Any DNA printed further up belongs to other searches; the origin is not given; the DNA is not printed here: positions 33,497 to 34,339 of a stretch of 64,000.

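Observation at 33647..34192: Orphan ThsB-like TIR-domain protein without a ThsA-type effector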

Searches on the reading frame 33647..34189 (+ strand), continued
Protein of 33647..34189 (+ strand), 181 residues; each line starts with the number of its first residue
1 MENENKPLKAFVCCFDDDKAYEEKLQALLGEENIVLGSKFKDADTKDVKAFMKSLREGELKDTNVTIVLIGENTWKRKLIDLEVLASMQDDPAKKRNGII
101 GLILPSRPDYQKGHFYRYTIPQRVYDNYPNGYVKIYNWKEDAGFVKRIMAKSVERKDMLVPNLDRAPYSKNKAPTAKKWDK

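Call 42: find_homologous_proteins(query=A1, max_evalue=1e-8)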
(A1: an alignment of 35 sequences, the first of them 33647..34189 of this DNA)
Query A1 (35 sequences) (181 aa, profile of the alignment): 2625 proteins with E <= 1e-8 among 3910 candidates; the best 120 are listed.
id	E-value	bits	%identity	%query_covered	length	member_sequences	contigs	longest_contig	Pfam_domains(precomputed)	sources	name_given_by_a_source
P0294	5.1e-75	269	32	93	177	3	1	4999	PF08937.17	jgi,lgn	-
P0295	8.3e-75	268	32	98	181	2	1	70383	PF08937.17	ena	-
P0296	2.6e-74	267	31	94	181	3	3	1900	PF08937.17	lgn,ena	-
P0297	3.3e-74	266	29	97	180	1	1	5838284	PF08937.17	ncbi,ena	-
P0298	4.3e-74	266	35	94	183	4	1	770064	PF08937.17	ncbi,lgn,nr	ncbi:TIR domain-containing protein [Providencia rettgeri]|nr:TIR domain-containing protein [Providen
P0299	5.2e-74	266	30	94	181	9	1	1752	PF08937.17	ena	-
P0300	1.5e-73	264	32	87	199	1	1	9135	PF08937.17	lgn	-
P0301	3.2e-73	263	33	93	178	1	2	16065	PF08937.17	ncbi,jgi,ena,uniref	ncbi:hypothetical protein LCGC14_2073270 [marine sediment metagenome]|uniref:Thoeris protein ThsB TI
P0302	4.1e-73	263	35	92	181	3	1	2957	PF08937.17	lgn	-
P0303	4.6e-73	263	31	99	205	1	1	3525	PF08937.17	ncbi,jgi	jgi:hypothetical protein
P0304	4.7e-73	263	32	94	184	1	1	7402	PF08937.17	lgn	-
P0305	4.9e-73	263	32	98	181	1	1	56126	PF08937.17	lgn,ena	-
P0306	5.6e-73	262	34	94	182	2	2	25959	PF08937.17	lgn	-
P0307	5.8e-73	262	31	90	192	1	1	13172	PF08937.17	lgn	-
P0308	7.4e-73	262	34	91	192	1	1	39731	PF08937.17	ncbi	-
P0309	1.9e-72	261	29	97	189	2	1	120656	PF08937.17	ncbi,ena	-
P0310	2.2e-72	261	32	92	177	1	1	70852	PF08937.17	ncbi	-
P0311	2.3e-72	260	30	94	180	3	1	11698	PF08937.17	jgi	-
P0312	2.3e-72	260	31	94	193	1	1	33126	PF13676.12,PF08937.17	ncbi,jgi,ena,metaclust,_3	metaclust:\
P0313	2.6e-72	260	32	70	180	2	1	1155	PF08937.17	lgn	-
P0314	3.0e-72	260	30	94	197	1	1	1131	PF08937.17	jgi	jgi:hypothetical protein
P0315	3.7e-72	260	31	91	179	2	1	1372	PF08937.17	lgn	-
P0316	4.0e-72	260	30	99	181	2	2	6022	PF08937.17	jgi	-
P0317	5.2e-72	259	32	93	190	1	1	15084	PF08937.17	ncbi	-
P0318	5.8e-72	259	29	93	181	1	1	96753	PF08937.17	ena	-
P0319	6.9e-72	259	28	93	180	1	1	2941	PF08937.17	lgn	-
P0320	8.0e-72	259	33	94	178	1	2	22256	PF08937.17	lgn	-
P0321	8.7e-72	259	36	87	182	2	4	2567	PF08937.17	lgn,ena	-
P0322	1.0e-71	258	35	92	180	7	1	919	PF08937.17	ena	-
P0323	1.5e-71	258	29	91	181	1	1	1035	PF08937.17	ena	-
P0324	1.5e-71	258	29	100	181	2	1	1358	PF08937.17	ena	-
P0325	2.1e-71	257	28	91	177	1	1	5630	PF08937.17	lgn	-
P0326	2.2e-71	257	32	86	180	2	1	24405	PF08937.17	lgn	-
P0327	2.8e-71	257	31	91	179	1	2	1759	PF08937.17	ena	-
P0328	3.5e-71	257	30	91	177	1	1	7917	PF08937.17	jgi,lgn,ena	-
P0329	3.8e-71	256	33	87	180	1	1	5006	PF08937.17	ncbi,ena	-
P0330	3.9e-71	256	30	96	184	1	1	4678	PF08937.17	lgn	-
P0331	4.7e-71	256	32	84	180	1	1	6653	PF08937.17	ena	-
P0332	5.2e-71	256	31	94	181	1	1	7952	PF08937.17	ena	-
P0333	7.0e-71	256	29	94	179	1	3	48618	PF08937.17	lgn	-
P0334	7.2e-71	256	32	87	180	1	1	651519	PF08937.17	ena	-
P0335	8.2e-71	255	34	91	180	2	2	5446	PF08937.17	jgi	-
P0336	9.4e-71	255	33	91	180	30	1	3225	PF08937.17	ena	-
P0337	1.1e-70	255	33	98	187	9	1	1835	PF13676.12,PF08937.17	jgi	jgi:hypothetical protein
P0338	1.1e-70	255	31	88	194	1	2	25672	PF08937.17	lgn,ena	-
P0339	1.1e-70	255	33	94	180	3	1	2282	PF13676.12,PF08937.17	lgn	-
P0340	1.5e-70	255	29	91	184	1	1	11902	PF08937.17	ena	-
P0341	1.7e-70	254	32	70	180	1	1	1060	PF08937.17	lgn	-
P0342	4.4e-70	253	33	64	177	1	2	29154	PF08937.17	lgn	-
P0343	6.3e-70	252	35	97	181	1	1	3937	PF08937.17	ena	-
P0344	7.7e-70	252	32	91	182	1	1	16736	PF08937.17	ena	-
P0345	8.1e-70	252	32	90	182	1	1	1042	PF08937.17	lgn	-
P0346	1.5e-69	251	28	99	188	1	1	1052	PF08937.17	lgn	-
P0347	1.5e-69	251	27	91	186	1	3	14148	PF08937.17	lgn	-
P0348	1.5e-69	251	28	91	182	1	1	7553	PF08937.17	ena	-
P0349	1.6e-69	251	30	89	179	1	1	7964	PF08937.17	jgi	-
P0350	1.7e-69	251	28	99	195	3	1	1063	PF08937.17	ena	-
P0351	1.8e-69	251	32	82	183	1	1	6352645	PF08937.17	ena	-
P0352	3.1e-69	250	33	90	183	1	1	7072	PF08937.17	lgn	-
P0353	3.3e-69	250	32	96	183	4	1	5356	PF08937.17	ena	-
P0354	4.8e-69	250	28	91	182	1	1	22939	PF08937.17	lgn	-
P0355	5.0e-69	250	32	74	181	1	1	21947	PF08937.17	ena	-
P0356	5.1e-69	250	31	91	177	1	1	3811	PF08937.17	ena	-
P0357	6.0e-69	249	28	90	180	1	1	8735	PF08937.17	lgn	-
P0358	6.1e-69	249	32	94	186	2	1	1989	PF08937.17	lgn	-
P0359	6.9e-69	249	36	67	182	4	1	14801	PF08937.17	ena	-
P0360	7.8e-69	249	34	97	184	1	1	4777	PF08937.17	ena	-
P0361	8.6e-69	249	33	94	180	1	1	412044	PF08937.17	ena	-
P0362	9.5e-69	249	27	87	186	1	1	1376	PF08937.17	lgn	-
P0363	1.2e-68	248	31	94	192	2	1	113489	PF08937.17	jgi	jgi:hypothetical protein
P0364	1.2e-68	248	30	90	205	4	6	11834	PF08937.17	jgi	jgi:hypothetical protein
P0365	1.2e-68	248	36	99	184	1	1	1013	PF08937.17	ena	-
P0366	1.2e-68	248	38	69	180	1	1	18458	PF08937.17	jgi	jgi:hypothetical protein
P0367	1.3e-68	248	33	82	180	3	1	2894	PF08937.17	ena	-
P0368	2.1e-68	248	30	94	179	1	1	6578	PF08937.17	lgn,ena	-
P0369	2.2e-68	247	31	87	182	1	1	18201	PF08937.17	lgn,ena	-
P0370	2.3e-68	247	32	91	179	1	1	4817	PF08937.17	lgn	-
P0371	2.3e-68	247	27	97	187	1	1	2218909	PF08937.17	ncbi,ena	-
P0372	2.5e-68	247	30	100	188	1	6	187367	PF08937.17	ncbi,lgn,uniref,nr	ncbi:TIR domain-containing protein [Aliarcobacter butzleri]|uniref:TIR domain-containing protein n=1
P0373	3.1e-68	247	29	91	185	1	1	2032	PF08937.17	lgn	-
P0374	3.4e-68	247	31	94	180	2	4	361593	PF08937.17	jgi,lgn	jgi:hypothetical protein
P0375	3.9e-68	247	33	94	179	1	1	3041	PF08937.17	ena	-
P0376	3.9e-68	247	30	99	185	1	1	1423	PF08937.17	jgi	-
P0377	4.5e-68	246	30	87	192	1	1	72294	PF08937.17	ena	-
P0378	4.6e-68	246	35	91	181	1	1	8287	PF08937.17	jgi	-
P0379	5.3e-68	246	30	94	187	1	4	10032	PF08937.17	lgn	-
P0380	5.9e-68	246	30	94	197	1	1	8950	PF08937.17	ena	-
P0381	7.2e-68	246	29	94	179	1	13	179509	PF08937.17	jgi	jgi:hypothetical protein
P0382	7.2e-68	246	30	91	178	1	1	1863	PF08937.17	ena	-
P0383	8.6e-68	246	31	91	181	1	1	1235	PF08937.17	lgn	-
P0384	8.7e-68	246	29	94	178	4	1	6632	PF08937.17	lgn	-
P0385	9.2e-68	245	29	87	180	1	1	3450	PF08937.17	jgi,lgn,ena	-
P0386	1.2e-67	245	29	94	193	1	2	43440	PF08937.17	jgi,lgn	-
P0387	1.3e-67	245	39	94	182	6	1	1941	PF08937.17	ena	-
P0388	1.4e-67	245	32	87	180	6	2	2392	PF08937.17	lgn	-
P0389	1.6e-67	245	31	82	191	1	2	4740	PF08937.17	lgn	-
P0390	1.8e-67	245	28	86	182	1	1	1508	PF08937.17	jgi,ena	jgi:hypothetical protein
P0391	1.8e-67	245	30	88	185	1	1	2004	PF08937.17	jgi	jgi:hypothetical protein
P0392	2.3e-67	244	31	96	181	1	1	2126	PF08937.17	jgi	-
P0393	2.4e-67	244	29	94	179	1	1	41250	PF08937.17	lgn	-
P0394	3.5e-67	244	36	65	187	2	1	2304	PF08937.17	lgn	-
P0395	4.7e-67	243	35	70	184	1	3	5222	PF08937.17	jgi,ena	jgi:hypothetical protein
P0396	4.8e-67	243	30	99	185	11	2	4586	PF08937.17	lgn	-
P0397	5.8e-67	243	29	94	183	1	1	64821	PF08937.17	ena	-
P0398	6.4e-67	243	30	93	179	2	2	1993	PF08937.17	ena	-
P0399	1.0e-66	242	30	91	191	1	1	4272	PF08937.17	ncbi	-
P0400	1.4e-66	242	28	91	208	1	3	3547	PF08937.17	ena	-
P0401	1.7e-66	241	29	99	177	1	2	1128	PF08937.17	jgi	-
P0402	1.9e-66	241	31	90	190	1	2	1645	PF08937.17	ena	-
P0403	2.2e-66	241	31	95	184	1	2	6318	PF08937.17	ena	-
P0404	2.7e-66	241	33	90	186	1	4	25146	PF08937.17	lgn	-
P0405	3.1e-66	240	31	98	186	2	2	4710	PF08937.17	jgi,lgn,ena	-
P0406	3.3e-66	240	31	90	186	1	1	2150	PF08937.17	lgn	-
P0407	3.7e-66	240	39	94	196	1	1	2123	PF08937.17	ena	-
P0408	4.0e-66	240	32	94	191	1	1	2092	PF08937.17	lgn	-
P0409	4.0e-66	240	32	94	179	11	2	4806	PF08937.17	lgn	-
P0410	4.6e-66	240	29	100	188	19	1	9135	PF08937.17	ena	-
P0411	6.6e-66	239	31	91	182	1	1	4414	PF08937.17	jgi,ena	-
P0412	7.5e-66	239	32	91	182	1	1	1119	PF08937.17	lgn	-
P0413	7.6e-66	239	31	94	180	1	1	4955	PF08937.17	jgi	jgi:hypothetical protein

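Call 52: predict_structure(alignment_id=A4)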
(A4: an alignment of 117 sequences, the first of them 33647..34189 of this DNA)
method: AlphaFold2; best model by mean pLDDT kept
length: 181 residues; sequences in the alignment: 117
mean_pLDDT: 93.2   pTM: 0.90
mean pLDDT of the five models: 93.2, 92.5, 91.9, 91.8, 90.6
residues with pLDDT >= 90: 162; 70-90: 13; 50-70: 3; < 50: 3
segments of 3 or more residues with pLDDT < 50: 1-3
pLDDT, mean of each block of 10 residues (from residue 1): 67 95 96 90 92 95 96 96 96 92 97 94 97 97 97 95 95 93 75
secondary structure, 60 per line:
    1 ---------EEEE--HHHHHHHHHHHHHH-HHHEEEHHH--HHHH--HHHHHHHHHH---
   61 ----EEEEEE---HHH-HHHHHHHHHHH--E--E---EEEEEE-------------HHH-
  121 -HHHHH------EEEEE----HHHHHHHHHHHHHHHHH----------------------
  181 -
elements in order: E10-13 H16-29 E34-36 H42-45 H48-57 E65-70 H78-88 E98-103 H122-126 E133-137 H142-158

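Call 55: fold_search(model_id=the predicted structure, library=pdb)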
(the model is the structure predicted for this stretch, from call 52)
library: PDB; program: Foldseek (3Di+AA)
matches with E <= 10: 834; with E <= 0.001: 0
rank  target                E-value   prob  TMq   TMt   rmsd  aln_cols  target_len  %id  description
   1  8wcf                  1.5e-03  1.00  0.46  0.51   7.0       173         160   13  Crystal structure of EcThsB (released 2024-09-18)
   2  8fz9_A                1.8e-03  1.00  0.51  0.65   7.2       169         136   18  Crystal Structure of Bacillus cereus TIR protein (released 2024-06-19)
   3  8fz9_B                2.1e-03  1.00  0.52  0.69   3.8       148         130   18  Crystal Structure of Bacillus cereus TIR protein (released 2024-06-19)
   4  9b7d_A                4.8e-03  1.00  0.37  0.36   5.6       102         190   22  Structure of ThsB-Tad3 complex (released 2025-01-22)
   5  8yym_A                1.1e-02  0.99  0.37  0.48   5.2       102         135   16  Cryo-EM structure of cylindrical fiber of MyD88 TIR (released 2025-03-26)
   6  8w8m_1A               1.1e-02  0.97  0.41  0.52   7.6       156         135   12  Cryo-EM structure of helical filament of MyD88 TIR (released 2024-09-04)
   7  3trh_C                1.4e-02  0.90  0.38  0.41   7.5       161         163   12  Structure of a phosphoribosylaminoimidazole carboxylase catalytic subunit (purE) from Coxiella burnetii (released 2011-09-28)
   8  7beq                  1.7e-02  0.99  0.37  0.46   5.4       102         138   15  MicroED structure of the MyD88 TIR domain higher-order assembly (released 2021-03-10)
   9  9ia6_A                1.7e-02  0.85  0.36  0.45   7.0       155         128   10  Crystal structure of DNPH1 bound by compound 3. (released 2025-11-12)
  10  8v6t_B                1.8e-02  0.99  0.51  0.55   4.6       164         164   17  Crystal structure of EcThsB2 (released 2024-06-12)
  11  7o62_C                2.3e-02  0.90  0.37  0.49   6.8       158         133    9  Crystal structure of a 2`-deoxyribosyltransferase from the psychrophilic bacterium Desulfotalea psychrophila. (released 2021-10-20)
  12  6o0w                  3.1e-02  0.87  0.42  0.44   7.1       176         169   11  Crystal structure of the TIR domain from the grapevine disease resistance protein RUN1 in complex with NADP+ and Bis-Tri (released 2019-09-04)
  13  9i9q_A                3.1e-02  0.82  0.37  0.46   6.4       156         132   11  Crystal structure of DNPH1 bound by compound 2. (released 2025-11-12)
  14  7s2z_B                3.3e-02  0.92  0.45  0.46   6.9       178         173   12  Crystal structure of the E100A mutant TIR domain from the grapevine disease resistance protein RUN1 bound to NAD (released 2021-10-13)
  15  7xoz_A                3.3e-02  0.91  0.43  0.46   7.7       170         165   14  Crystal structure of RPPT-TIR (released 2023-11-08)
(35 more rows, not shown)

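Call 59: search_protein_families(library=padloc, alignment_id=A5, max_evalue=0.000001)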
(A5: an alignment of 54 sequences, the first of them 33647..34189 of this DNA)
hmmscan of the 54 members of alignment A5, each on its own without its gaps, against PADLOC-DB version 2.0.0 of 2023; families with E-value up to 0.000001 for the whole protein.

A. member 1, window:33647-34189:+ (181 aa): 2 families
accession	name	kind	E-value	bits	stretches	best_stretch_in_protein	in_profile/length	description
PDLC00431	ThsB1|ThsB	-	1.3e-08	33.4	1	40-146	41-148/162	TIR-like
PDLC04688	PDC-M50B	-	8.8e-08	30.5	1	38-91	40-92/162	-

B. families by the number of members that match (of 54 scanned): 22 families
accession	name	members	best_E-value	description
PDLC04135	mad3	2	5.8e-22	mads_3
PDLC02980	AriA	2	1.9e-14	-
PDLC03954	RmrA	2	1.7e-09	-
PDLC03945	RmrA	2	3.4e-09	-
PDLC04140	mad8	2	5.6e-09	mads_8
PDLC03947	RmrA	2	8.9e-09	-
PDLC03952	RmrA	2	1.1e-08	-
PDLC05002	PDC-S34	1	7.9e-108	-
PDLC05001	PDC-S34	1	1.7e-94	-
PDLC05000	PDC-S34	1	8e-90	-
PDLC03982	PD-Lambda-2_B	1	1e-29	-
PDLC03397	Vsr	1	3.4e-14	Type II nicking endonuclease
PDLC04164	AriA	1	8.6e-10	-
PDLC02926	HTH_VI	1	1.4e-09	-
PDLC04141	capP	1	5e-09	capP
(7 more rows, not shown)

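Call 60: search_protein_families(library=pfam, alignment_id=A5, max_evalue=1e-10)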
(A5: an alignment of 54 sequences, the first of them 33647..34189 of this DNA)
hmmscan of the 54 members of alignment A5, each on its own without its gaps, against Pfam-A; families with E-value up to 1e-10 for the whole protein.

A. member 1, window:33647-34189:+ (181 aa): 0 families

B. families by the number of members that match (of 54 scanned): 57 families (the first 25 are shown)
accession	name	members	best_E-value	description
PF00534.26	Glycos_transf_1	3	2.1e-30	Glycosyl transferases group 1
PF13692.12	Glyco_trans_1_4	3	4.9e-27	Glycosyl transferases group 1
PF16363.11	GDP_Man_Dehyd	2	1.6e-78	GDP-mannose 4,6 dehydratase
PF01370.27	Epimerase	2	1.1e-64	NAD dependent epimerase/dehydratase family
PF00005.33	ABC_tran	2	1.4e-31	ABC transporter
PF04230.19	PS_pyruv_trans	2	1.7e-25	Polysaccharide pyruvyl transferase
PF01073.25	3Beta_HSD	2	1.2e-21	3-beta hydroxysteroid dehydrogenase/isomerase family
PF07993.18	NAD_binding_4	2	9.9e-14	Male sterility protein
PF00437.27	T2SSE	1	1.8e-129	Type II/IV secretion system protein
PF00232.24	Glyco_hydro_1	1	1.2e-86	Glycosyl hydrolase family 1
PF14486.12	DUF4432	1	8.7e-84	Domain of unknown function (DUF4432)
PF00155.27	Aminotran_1_2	1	9.1e-75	Aminotransferase class I and II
PF00482.28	T2SSF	1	8.3e-59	Type II secretion system (T2SS), protein F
PF01263.26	Aldose_epim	1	1.8e-57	Aldose 1-epimerase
PF08367.16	M16C_assoc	1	1.7e-52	Peptidase M16C associated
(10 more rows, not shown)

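Call 66: fold_search(model_id=the predicted structure, library=viral)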
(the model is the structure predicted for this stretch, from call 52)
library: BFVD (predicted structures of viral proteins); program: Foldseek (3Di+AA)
matches with E <= 10: 464; with E <= 0.001: 0
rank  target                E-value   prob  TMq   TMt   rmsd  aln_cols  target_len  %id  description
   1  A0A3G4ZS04            7.8e-03  0.97  0.47  0.48   9.1       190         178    9  Uncharacterized protein [Terrestrivirus sp.]
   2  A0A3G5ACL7            2.0e-02  0.25  0.25  0.15  11.0       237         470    9  Carbohydrate binding domain-containing protein [Hyperionvirus sp.]
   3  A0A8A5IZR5            2.1e-02  0.85  0.39  0.19   7.0       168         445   10  (no name in the UniProt tables at hand)
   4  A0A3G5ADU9            2.4e-02  0.87  0.43  0.22   6.5       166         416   14  Uncharacterized protein [Satyrvirus sp.]
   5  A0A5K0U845            4.8e-02  0.69  0.45  0.30  10.8       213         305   12  Nucleoside 2-deoxyribosyltransferase (Fragment) [Yasminevirus sp. GU-2018]
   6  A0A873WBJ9            5.1e-02  0.75  0.44  0.45   9.3       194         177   10  (no name in the UniProt tables at hand)
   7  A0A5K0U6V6            5.7e-02  0.85  0.47  0.49   6.3       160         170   12  Nucleoside 2-deoxyribosyltransferase [Yasminevirus sp. GU-2018]
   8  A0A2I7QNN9            5.7e-02  0.60  0.42  0.42   9.9       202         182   10  (no name in the UniProt tables at hand)
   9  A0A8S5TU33            6.9e-02  0.75  0.45  0.26   8.6       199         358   11  Deoxyribosyltransferase [Siphoviridae sp. ctYcY12]
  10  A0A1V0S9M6            6.9e-02  0.72  0.40  0.18   6.6       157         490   13  AIR carboxylase [Catovirus CTV1]
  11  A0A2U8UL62            8.3e-02  0.30  0.33  0.28  14.1       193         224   12  (no name in the UniProt tables at hand)
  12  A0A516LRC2            9.5e-02  0.91  0.46  0.52   5.1       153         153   10  (no name in the UniProt tables at hand)
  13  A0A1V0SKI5            1.0e-01  0.60  0.37  0.36   6.0       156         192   10  Putative sensor histidine kinase [Klosneuvirus KNV1]
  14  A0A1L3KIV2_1          1.1e-01  0.18  0.34  0.07  19.3       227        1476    8  (no name in the UniProt tables at hand)
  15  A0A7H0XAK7            1.4e-01  0.33  0.36  0.40  10.3       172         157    8  (no name in the UniProt tables at hand)
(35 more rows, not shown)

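Call 85: search_dna_similar(query=window:33647-34189:+, collection=phages, mode=protein, max_evalue=0.001, max_rows=10)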
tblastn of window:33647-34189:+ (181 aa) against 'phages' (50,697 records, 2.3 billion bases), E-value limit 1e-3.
Records with a match: 8; places in all: 8; records where one place covers at least 80% of the query: 0.
Best place of each record, by identity: <60% 8.
By first word of the organism name: Streptococcus 8.
By host as written in the record: Streptococcus thoraltensis DSM_12221 1; Streptococcus oralis SK304 1; Streptococcus intermedius ATCC_27335 1; Streptococcus intermedius JTH08 1; Streptococcus intermedius SK54 1; Streptococcus intermedius SRR387763 1; Streptococcus intermedius SRR387765 1; Streptococcus gallolyticus UCN34 1.
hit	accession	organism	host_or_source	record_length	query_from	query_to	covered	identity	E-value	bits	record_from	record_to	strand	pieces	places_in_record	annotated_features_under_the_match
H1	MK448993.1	Streptococcus phage Javan616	Streptococcus thoraltensis DSM_12221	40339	9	109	56%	35.8%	6e-7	54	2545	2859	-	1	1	hypothetical protein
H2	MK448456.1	Streptococcus satellite phage Javan365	Streptococcus oralis SK304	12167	44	109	36%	41.7%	2e-6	52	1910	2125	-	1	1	hypothetical protein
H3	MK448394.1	Streptococcus satellite phage Javan277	Streptococcus intermedius ATCC_27335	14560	44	109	36%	41.7%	3e-6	52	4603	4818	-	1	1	hypothetical protein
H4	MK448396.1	Streptococcus satellite phage Javan280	Streptococcus intermedius JTH08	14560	44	109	36%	41.7%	3e-6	52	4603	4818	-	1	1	hypothetical protein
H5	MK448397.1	Streptococcus satellite phage Javan281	Streptococcus intermedius SK54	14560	44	109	36%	41.7%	3e-6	52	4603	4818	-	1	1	hypothetical protein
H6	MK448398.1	Streptococcus satellite phage Javan282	Streptococcus intermedius SRR387763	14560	44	109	36%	41.7%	3e-6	52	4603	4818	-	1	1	hypothetical protein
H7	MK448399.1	Streptococcus satellite phage Javan283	Streptococcus intermedius SRR387765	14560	44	109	36%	41.7%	3e-6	52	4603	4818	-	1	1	hypothetical protein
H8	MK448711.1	Streptococcus phage Javan235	Streptococcus gallolyticus UCN34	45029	51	105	30%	42.6%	4e-5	49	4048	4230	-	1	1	hypothetical protein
